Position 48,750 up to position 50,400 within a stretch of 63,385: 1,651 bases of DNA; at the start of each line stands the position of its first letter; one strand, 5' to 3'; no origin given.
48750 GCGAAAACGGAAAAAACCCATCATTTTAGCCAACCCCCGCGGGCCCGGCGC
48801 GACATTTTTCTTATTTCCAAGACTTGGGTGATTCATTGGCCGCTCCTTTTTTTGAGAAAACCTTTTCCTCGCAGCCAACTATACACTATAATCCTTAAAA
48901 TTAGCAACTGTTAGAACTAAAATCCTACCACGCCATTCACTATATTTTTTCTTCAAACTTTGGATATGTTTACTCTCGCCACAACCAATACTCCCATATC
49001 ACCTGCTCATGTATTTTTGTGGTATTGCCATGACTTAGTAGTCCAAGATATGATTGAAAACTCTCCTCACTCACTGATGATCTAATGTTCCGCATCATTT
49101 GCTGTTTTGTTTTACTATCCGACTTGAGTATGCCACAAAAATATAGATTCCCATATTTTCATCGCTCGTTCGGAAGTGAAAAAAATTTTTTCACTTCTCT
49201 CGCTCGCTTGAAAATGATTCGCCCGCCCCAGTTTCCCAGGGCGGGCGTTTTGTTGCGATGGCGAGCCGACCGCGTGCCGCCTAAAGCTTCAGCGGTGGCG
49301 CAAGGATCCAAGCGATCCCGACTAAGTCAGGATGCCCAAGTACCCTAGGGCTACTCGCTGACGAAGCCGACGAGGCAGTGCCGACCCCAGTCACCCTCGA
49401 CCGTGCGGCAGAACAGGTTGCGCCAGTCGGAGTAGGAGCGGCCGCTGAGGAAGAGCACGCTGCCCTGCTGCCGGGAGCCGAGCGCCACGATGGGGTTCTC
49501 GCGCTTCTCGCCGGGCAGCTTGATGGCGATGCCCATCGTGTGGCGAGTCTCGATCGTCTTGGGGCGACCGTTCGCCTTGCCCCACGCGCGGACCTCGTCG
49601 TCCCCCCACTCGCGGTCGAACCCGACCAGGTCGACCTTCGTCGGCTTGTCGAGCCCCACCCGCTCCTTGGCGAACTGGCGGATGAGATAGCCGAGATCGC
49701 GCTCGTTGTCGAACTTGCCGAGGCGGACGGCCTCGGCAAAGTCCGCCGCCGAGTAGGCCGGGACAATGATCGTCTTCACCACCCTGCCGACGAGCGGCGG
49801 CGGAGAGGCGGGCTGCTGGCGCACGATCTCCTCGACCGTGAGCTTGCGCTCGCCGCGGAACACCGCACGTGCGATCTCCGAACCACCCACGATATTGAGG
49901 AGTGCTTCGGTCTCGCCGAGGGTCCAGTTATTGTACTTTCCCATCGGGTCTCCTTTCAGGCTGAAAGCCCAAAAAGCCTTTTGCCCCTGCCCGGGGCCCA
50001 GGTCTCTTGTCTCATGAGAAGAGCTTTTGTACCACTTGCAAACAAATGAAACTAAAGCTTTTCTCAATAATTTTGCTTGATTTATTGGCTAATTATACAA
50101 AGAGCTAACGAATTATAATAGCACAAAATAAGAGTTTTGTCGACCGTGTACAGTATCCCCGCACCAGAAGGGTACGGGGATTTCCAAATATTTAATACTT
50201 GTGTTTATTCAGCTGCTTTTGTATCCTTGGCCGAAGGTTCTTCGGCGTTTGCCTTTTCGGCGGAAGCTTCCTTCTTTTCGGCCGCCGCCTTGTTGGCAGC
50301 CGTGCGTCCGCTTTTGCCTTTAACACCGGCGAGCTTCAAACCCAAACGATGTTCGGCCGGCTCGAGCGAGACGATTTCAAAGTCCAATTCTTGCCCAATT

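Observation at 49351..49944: High-GC single-gene island 2: a 197-aa orphan ORF with the same GC3-saturated codon style as island 1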

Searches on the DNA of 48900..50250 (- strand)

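Call 47: search_rna_families(source=window, start=48900, end=50250, threshold=evalue, max_evalue=1)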
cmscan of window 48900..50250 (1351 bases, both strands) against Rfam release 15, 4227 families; matches with E-value up to 1: 4.
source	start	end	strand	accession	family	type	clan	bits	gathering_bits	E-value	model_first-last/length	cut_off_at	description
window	49069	49129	+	RF00016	SNORD14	Gene; snRNA; snoRNA; CD-box;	-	23.2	64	0.073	1-111/111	no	Small nucleolar RNA SNORD14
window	49900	50012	-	RF02421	Bp1_684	Gene; sRNA;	-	19.7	44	0.14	1-113/113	no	Burkholderia sRNA Bp1_Cand684_SIPHT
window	49166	49253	+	RF02344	ar14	Gene; sRNA;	-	18.4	58.8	0.81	1-123/123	no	Alphaproteobacterial ar14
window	49120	49283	+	RF00260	HepC_CRE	Cis-reg;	-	15.5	140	0.26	1-176/176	no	Hepatitis C virus (HCV) cis-acting replication element (CRE)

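Call 68: build_rna_model(alignment_id=A5, structure=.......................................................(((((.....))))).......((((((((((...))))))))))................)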
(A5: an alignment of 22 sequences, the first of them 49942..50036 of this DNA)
Model R1 built from alignment A5 (22 sequences, 116 columns); structure: as given.
model positions 95; base pairs 15; branch points 1; effective number of sequences 4.26; information 0.601 bits per position. Calibrated on 0.2 Mb of random sequence (short: E-values are rough).
structure used (alignment columns):
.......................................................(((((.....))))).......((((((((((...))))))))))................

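Call 69: search_with_rna_model(model_id=R1, sources=[window, L001, L005, L008, L009, L010, L011, L014, L015, L016, L017, L018, L019, L020, L021, L022, L023, L024, L025, L027, L029, L030, L031, L032, L033, L035, L036, L037, L038, L039], max_evalue=1)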
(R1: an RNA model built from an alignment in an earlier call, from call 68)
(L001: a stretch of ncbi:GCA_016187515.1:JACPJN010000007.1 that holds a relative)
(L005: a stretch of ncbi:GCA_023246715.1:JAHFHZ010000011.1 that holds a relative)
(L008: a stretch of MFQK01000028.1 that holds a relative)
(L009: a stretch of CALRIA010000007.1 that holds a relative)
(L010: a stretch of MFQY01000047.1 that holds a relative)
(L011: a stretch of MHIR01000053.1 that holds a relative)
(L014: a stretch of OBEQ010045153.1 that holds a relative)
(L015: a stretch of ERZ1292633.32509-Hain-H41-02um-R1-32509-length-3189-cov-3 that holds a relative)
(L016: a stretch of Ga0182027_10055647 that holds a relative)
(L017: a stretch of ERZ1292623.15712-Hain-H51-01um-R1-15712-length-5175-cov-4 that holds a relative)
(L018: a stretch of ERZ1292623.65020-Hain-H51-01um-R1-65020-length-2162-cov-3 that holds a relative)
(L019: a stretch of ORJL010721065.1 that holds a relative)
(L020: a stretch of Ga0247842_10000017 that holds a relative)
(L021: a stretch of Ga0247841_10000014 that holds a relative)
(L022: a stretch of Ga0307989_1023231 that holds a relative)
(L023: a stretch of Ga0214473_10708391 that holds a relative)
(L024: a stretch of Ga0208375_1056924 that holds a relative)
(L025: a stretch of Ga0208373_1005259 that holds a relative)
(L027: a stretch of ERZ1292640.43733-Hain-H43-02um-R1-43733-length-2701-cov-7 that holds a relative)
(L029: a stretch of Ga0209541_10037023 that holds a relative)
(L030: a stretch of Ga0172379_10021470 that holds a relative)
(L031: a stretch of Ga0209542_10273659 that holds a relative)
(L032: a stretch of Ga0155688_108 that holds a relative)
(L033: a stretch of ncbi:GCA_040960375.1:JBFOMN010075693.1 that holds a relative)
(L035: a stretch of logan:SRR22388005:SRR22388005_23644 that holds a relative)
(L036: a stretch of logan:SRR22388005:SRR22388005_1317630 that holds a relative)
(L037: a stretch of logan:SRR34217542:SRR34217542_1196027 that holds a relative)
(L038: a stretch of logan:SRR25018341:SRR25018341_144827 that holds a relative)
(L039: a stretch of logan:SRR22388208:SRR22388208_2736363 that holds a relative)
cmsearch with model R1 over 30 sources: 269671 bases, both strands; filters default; matches with E-value up to 1: 28.
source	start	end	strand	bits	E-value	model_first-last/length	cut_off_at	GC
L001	9906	10003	+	95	5.8e-23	1-95/95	no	0.58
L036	2179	2276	+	94.5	8.1e-23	1-95/95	no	0.6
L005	9910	10004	+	93.5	1.5e-22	1-95/95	no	0.58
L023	290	386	+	92.6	2.7e-22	1-95/95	no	0.48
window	49941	50036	-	92.3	3.2e-22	1-95/95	no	0.55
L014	5908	6002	+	91.4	5.4e-22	1-95/95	no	0.53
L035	7909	8003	+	90.6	9.1e-22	1-95/95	no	0.59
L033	204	301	+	90.6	9.4e-22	1-95/95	no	0.56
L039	187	284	+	89.1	2.3e-21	1-95/95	no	0.61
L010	9907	10003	+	87.8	5.1e-21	1-95/95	no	0.48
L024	491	587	+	87.8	5.1e-21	1-95/95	no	0.48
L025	3277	3373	+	87.8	5.1e-21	1-95/95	no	0.48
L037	340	435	+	86.2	1.4e-20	1-95/95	no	0.52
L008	2202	2296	+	85.7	1.9e-20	1-95/95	no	0.54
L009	64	159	+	84.4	4.4e-20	1-95/95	no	0.42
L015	158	254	+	83.8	6.1e-20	1-95/95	no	0.47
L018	494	587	+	83.7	6.8e-20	1-95/95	no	0.46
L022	20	113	+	82.5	1.4e-19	1-95/95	no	0.46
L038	3364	3459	+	74.9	1.5e-17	1-95/95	no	0.58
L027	139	229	+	59.7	2e-13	1-95/95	no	0.51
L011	9913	10003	+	58.8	3.5e-13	1-95/95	no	0.48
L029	397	487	+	58.8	3.5e-13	1-95/95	no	0.48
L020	5918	6003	+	58.4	4.6e-13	1-95/95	no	0.52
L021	5918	6003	+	58.4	4.6e-13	1-95/95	no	0.52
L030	5912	6003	+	53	1.3e-11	1-95/95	no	0.51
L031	872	971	+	44.7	2.2e-09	1-95/95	no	0.35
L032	489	588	+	44.7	2.2e-09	1-95/95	no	0.35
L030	4568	4647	-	13.9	0.47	1-95/95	no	0.4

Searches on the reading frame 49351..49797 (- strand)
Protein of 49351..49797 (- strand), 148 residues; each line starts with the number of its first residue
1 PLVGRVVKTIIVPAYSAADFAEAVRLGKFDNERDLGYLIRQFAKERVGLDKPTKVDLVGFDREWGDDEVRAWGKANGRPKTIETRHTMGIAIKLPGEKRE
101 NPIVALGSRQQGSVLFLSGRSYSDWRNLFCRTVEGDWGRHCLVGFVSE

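Call 94: predict_structure(alignment_id=A6)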
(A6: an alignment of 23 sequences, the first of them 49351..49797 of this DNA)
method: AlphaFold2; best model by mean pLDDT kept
length: 148 residues; sequences in the alignment: 23
mean_pLDDT: 90.5   pTM: 0.86
mean pLDDT of the five models: 90.5, 90.5, 89.9, 86.7, 85.8
residues with pLDDT >= 90: 110; 70-90: 31; 50-70: 7; < 50: 0
segments of 3 or more residues with pLDDT < 50: none
pLDDT, mean of each block of 10 residues (from residue 1): 93 97 94 92 94 97 92 95 95 82 87 87 76 83 93
secondary structure, 60 per line:
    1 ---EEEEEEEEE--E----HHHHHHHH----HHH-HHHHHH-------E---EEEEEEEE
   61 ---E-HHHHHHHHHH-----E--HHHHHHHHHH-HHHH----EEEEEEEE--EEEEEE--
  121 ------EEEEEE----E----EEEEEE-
elements in order: E4-12 H20-27 H36-41 E53-60 H66-75 H84-93 H95-98 E103-110 E113-118 E127-132 E142-147

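Call 97: fold_search(model_id=the predicted structure, library=pdb)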
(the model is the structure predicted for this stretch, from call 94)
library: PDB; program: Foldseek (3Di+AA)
matches with E <= 10: 163; with E <= 0.001: 0
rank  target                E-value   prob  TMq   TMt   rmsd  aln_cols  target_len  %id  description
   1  8oks_B                5.1e-02  0.97  0.44  0.55   4.1       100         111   10  Crystal structure of Bdellovibrio bacteriovorus Bd2740 C-terminal domain (released 2023-10-25)
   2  8fx4_B                3.9e-01  0.05  0.20  0.07  17.4       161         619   11  GC-C-Hsp90-Cdc37 regulatory complex (released 2023-07-12)
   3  1z59                  4.1e-01  0.06  0.17  0.08  11.8       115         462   14  Topoisomerase VI-B, ADP-bound monomer form (released 2005-06-14)
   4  2hkj                  5.3e-01  0.05  0.17  0.08  11.3       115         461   10  Topoisomerase VI-B bound to radicicol (released 2006-08-29)
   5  4eps                  5.6e-01  0.08  0.17  0.07   7.6        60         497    8  Crystal structure of a fimbrial protein (BACOVA_04982) from Bacteroides ovatus ATCC 8483 at 1.85 A resolution (released 2012-06-13)
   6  9o8p_B                5.6e-01  0.06  0.19  0.07  14.2       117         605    9  CryoEM structure of M. mazei topoisomerase VI-minicircle DNA complex (released 2026-02-25)
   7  8oks_A                6.3e-01  0.60  0.44  0.56   3.5       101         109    9  Crystal structure of Bdellovibrio bacteriovorus Bd2740 C-terminal domain (released 2023-10-25)
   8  7azc_B                6.3e-01  0.04  0.17  0.08  17.5       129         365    9  DNA polymerase sliding clamp from Escherichia coli with peptide 22 bound (released 2021-12-01)
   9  1mx0_B                7.6e-01  0.05  0.19  0.09  11.1       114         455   10  Structure of topoisomerase subunit (released 2003-01-07)
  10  1mu5                  7.6e-01  0.04  0.17  0.08  11.8       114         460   13  Structure of topoisomerase subunit (released 2003-01-07)
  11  6e7d_V                9.2e-01  0.25  0.36  0.42   5.4       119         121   10  Structure of the inhibitory NKR-P1B receptor bound to the host-encoded ligand, Clr-b (released 2018-10-24)
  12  6e7d_S                1.4e+00  0.20  0.38  0.44   4.7       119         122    9  Structure of the inhibitory NKR-P1B receptor bound to the host-encoded ligand, Clr-b (released 2018-10-24)
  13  3bx4_B                1.4e+00  0.09  0.29  0.33   9.0       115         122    9  Crystal structure of the snake venom toxin aggretin (released 2008-08-26)
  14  3lnu                  1.5e+00  0.03  0.18  0.10  11.4       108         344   10  Crystal structure of ParE subunit (released 2011-02-16)
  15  6e7d_X                1.6e+00  0.18  0.37  0.44   4.8       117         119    9  Structure of the inhibitory NKR-P1B receptor bound to the host-encoded ligand, Clr-b (released 2018-10-24)
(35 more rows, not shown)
